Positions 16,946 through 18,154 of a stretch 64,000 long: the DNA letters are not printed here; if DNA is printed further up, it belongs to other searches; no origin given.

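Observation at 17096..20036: Three tandem paralogous Zn-ribbon genes translationally coupled to an HDAC-family hydrolase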

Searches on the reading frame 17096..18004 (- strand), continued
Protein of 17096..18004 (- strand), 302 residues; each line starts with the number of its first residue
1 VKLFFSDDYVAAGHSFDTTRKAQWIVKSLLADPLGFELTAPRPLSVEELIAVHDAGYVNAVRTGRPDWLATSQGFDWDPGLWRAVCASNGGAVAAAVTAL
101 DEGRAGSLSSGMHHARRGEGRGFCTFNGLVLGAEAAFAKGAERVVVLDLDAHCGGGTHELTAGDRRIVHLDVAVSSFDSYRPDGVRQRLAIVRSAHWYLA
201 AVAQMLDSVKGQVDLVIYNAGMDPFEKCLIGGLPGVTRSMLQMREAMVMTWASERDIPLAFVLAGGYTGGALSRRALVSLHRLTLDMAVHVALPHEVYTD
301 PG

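Call 34: find_related_loci(query=A1, collection=genome_contigs, flank=10000)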
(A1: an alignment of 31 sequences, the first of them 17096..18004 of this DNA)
Query A1 (302 aa) in genome_contigs; peptide patterns used: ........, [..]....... (x = any residue, [..] = any of these).
490 stretches matched a pattern; 387 encode a relative of the query (tblastn E <= 1e-3); the best 80 are kept; 80 distinct loci.
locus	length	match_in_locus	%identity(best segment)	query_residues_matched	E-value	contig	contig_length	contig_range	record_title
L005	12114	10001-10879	60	1-290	6e-107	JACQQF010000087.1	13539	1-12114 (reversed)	MAG: Candidatus Methylomirabilota bacterium isolate NC_groundwater_1326_Ag_S-0.2um_61_204 S_p2_S4_coassembly_k141_339340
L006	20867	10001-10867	55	1-289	1e-101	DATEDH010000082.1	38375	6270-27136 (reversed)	MAG TPA_asm: Gemmatimonadaceae bacterium isolate SMAG_U8702 k141_1268152, whole genome shotgun sequence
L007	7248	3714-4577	55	1-288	5e-101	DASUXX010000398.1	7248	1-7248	MAG TPA_asm: Gemmatimonadaceae bacterium isolate SMAG_U1880 k141_1562921, whole genome shotgun sequence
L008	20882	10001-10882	55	1-294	1e-100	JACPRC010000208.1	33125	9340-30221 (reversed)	MAG: Planctomycetota bacterium isolate NC_groundwater_669_Ag_B-0.1um_68_34 B_1_S1_Biohub_coassembly_k141_5260330, whole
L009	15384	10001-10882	54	1-291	8e-98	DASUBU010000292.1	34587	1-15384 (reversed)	MAG TPA_asm: Ktedonobacterales bacterium isolate SMAG_U2529 k141_435485, whole genome shotgun sequence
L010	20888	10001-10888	55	1-294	8e-98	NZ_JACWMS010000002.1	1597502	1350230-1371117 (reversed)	Gordonia hankookensis strain ON-33 Scaffold2_1, whole genome shotgun sequence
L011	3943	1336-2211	59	1-289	2e-98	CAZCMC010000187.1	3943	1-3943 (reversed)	MAG TPA_asm: uncultured bacterium isolate SRP119689_co1_36 genome assembly, contig: NODE_40179_length_3943_cov_53.367541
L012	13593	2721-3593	53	1-288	7e-97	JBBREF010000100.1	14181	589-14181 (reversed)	MAG: Gemmatimonadales bacterium isolate Co_metawrap_2489 Cmw_2489_k141_19870222_length_14181_cov_8.0000, whole genome sh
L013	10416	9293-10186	54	1-295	3e-96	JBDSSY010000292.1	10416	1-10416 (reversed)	MAG: Gemmatimonadaceae bacterium isolate cluster1_bin.545 k127_3994694, whole genome shotgun sequence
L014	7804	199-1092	56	1-288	6e-96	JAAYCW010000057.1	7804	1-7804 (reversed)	MAG: Actinomycetota bacterium isolate AS06rmzACSIP_50 74573_AS06, whole genome shotgun sequence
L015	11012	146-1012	54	1-288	4e-95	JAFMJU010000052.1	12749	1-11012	MAG: Gemmataceae bacterium isolate DEBay_Sum019D_L_G_79 NODE_5113_length_12749_cov_6.571057, whole genome shotgun sequen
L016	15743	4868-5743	55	1-288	4e-94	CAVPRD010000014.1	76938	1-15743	MAG: uncultured proteobacterium isolate MFD00392.bin.1.301 genome assembly, contig: contig_68205, whole genome shotgun s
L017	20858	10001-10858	54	1-285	6e-94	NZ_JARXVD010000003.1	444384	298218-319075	Mycobacterium sp. OTB74 Ga0498897_03, whole genome shotgun sequence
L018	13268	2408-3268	53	1-285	1e-93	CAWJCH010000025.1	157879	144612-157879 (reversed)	MAG: uncultured Chloroflexia bacterium isolate MFD06714.bin.2.15 genome assembly, contig: contig_45093, whole genome sho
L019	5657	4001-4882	55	1-292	8e-94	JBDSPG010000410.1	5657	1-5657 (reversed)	MAG: Longimicrobiales bacterium isolate cluster1_bin.458 k127_6514405, whole genome shotgun sequence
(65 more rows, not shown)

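Call 42: search_protein_families(library=pfam, alignment_id=A2, max_evalue=0.001)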
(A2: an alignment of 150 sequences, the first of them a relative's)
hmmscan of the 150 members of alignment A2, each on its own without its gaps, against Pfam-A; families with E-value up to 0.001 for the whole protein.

A. member 1, L002:6237-7856:+ (539 aa): 2 families
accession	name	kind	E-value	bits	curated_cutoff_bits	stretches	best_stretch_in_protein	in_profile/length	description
PF13519.12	VWA_2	-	4.1e-09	37.5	27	1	139-265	2-107/107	von Willebrand factor type A domain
PF00092.34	VWA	-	3.9e-08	34.1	23.8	1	139-325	3-169/174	von Willebrand factor type A domain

B. families by the number of members that match (of 150 scanned): 139 families (the first 25 are shown)
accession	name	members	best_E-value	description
PF00528.27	BPD_transp_1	4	8.2e-16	Binding-protein-dependent transport system inner membrane component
PF00092.34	VWA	3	8.6e-17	von Willebrand factor type A domain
PF13245.12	AAA_19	3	1.1e-13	AAA domain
PF13519.12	VWA_2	3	1.2e-12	von Willebrand factor type A domain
PF13538.12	UvrD_C_2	3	1e-11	UvrD-like helicase C-terminal domain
PF12705.13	PDDEXK_1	3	6.9e-11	PD-(D/E)XK nuclease superfamily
PF13561.12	adh_short_C2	2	2.3e-68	Enoyl-(Acyl carrier protein) reductase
PF00106.31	adh_short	2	6.8e-60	short chain dehydrogenase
PF00580.27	UvrD-helicase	2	1.2e-51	UvrD/REP helicase N-terminal domain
PF00005.33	ABC_tran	2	4.3e-34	ABC transporter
PF13087.12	AAA_12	2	2.1e-25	AAA domain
PF00691.25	OmpA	2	5.4e-21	OmpA family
PF13361.12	UvrD_C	2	3.3e-20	UvrD-like helicase C-terminal domain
PF10092.14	DUF2330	2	3.3e-20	Uncharacterized protein conserved in bacteria (DUF2330)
PF13649.12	Methyltransf_25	2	4.1e-17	Methyltransferase domain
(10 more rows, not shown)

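Call 74: find_related_loci(query=A1, collection=metagenome_contigs, flank=8000)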
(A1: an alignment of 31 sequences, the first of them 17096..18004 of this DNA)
Query A1 (302 aa) in metagenome_contigs; peptide patterns used: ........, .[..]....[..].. (x = any residue, [..] = any of these).
600 stretches matched a pattern (row limit reached: there are more); 511 encode a relative of the query (tblastn E <= 1e-3); the best 80 are kept; 80 distinct loci.
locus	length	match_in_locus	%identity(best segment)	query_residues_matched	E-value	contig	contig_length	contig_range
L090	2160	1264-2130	56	1-289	5e-109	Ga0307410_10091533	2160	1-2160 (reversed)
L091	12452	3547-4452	54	1-296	3e-102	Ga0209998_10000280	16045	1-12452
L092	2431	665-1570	54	1-296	2e-106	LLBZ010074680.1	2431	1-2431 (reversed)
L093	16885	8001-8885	56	1-292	9e-102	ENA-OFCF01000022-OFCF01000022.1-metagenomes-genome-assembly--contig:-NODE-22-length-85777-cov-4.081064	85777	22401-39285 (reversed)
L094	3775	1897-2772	59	1-289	7e-102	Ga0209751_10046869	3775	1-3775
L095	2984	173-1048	60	1-289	4e-102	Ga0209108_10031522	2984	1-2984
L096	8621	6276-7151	60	1-289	3e-99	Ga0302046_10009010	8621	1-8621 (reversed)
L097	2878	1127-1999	52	1-292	9e-102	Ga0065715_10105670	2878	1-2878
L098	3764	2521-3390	55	1-289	4e-100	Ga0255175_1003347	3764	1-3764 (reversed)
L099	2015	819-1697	55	1-292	4e-104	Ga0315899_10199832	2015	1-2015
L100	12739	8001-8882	55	1-291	2e-98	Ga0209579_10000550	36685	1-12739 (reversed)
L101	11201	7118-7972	57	1-285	1e-98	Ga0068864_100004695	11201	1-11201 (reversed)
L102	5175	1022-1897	59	1-289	2e-98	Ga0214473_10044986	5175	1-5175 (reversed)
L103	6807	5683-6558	54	1-292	3e-98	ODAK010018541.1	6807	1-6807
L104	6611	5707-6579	56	3-291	9e-98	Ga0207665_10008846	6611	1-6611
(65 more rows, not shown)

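Call 79: search_protein_families(library=pfam, proteins=[L004:6743-7147:-, L003:8930-9556:+, L017:9266-9907:+], max_evalue=0.01)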
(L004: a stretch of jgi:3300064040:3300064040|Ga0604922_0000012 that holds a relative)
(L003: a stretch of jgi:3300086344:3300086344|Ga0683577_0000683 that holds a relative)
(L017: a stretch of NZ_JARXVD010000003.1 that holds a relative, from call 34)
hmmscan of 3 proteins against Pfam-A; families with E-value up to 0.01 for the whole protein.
L004:6743-7147:- (134 aa): 0 families

L003:8930-9556:+ (208 aa): 0 families

L017:9266-9907:+ (213 aa): 0 families

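Call 90: find_related_loci(query=A1, collection=viral_contigs, flank=8000)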
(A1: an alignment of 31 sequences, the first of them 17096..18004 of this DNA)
Query A1 (302 aa) in viral_contigs; peptide patterns used: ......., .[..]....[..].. (x = any residue, [..] = any of these).
48 stretches matched a pattern; 26 encode a relative of the query (tblastn E <= 1e-3); 26 distinct loci.
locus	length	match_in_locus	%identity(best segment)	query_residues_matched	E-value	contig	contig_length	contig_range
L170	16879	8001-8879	52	1-288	2e-87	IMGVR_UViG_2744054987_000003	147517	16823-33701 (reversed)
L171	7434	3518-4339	51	2-285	1e-78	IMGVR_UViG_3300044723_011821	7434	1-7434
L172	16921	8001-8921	48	1-294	4e-81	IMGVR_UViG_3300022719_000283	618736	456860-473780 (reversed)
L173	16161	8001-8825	48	2-290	6e-73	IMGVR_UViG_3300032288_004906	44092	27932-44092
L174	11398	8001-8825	48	2-290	6e-73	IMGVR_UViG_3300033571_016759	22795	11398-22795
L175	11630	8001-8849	46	2-291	7e-70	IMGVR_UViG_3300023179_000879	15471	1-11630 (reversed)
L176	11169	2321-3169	46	2-291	9e-70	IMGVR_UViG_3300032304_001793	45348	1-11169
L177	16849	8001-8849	47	2-291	2e-69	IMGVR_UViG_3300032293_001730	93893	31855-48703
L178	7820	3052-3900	46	2-291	5e-68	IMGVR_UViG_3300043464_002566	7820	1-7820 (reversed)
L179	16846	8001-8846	46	3-291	5e-64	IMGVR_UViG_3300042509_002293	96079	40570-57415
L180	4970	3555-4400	46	3-291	4e-64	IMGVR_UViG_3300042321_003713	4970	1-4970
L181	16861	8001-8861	46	3-289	9e-60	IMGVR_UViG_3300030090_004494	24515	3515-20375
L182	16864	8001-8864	38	1-285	4e-55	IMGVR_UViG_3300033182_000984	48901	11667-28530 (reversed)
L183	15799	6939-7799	35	1-287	1e-51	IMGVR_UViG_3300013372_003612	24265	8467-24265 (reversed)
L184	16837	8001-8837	39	1-285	7e-51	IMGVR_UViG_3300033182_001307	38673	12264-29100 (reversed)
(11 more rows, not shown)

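Call 110: search_protein_families(library=phrogs, proteins=[window:17096-18004:-], max_evalue=0.01)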
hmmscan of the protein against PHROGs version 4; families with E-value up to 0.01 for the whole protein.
window:17096-18004:- (302 aa): 0 families

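Call 113: search_protein_families(library=pfam, alignment_id=A9, max_evalue=0.001)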
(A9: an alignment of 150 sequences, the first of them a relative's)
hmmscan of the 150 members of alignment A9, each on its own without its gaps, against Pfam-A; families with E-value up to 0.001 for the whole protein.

A. member 1, L002:8943-9413:+ (156 aa): 0 families

B. families by the number of members that match (of 150 scanned): 152 families (the first 25 are shown)
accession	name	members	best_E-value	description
PF07719.23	TPR_2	5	1.1e-24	Tetratricopeptide repeat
PF03023.19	MurJ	4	8.9e-98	Lipid II flippase MurJ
PF00515.34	TPR_1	4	5.5e-28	Tetratricopeptide repeat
PF13414.12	TPR_11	4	8e-26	TPR repeat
PF13181.12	TPR_8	4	3e-17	Tetratricopeptide repeat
PF14559.12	TPR_19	4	9.9e-17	Tetratricopeptide repeat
PF13428.12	TPR_14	4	1.3e-15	Tetratricopeptide repeat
PF13431.12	TPR_17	4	2.8e-15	Tetratricopeptide repeat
PF13432.12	TPR_16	4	5.5e-15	Tetratricopeptide repeat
PF13424.12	TPR_12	4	4.4e-12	Tetratricopeptide repeat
PF13371.12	TPR_9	4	4.7e-11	Tetratricopeptide repeat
PF03704.23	BTAD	4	8.3e-11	Bacterial transcriptional activator domain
PF13174.12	TPR_6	4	1.8e-10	Tetratricopeptide repeat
PF01554.23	MatE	4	1.8e-08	MatE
PF24575.1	TPR_Slam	4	2.7e-06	Surface lipoprotein assembly modifier, N-terminal TPR repeats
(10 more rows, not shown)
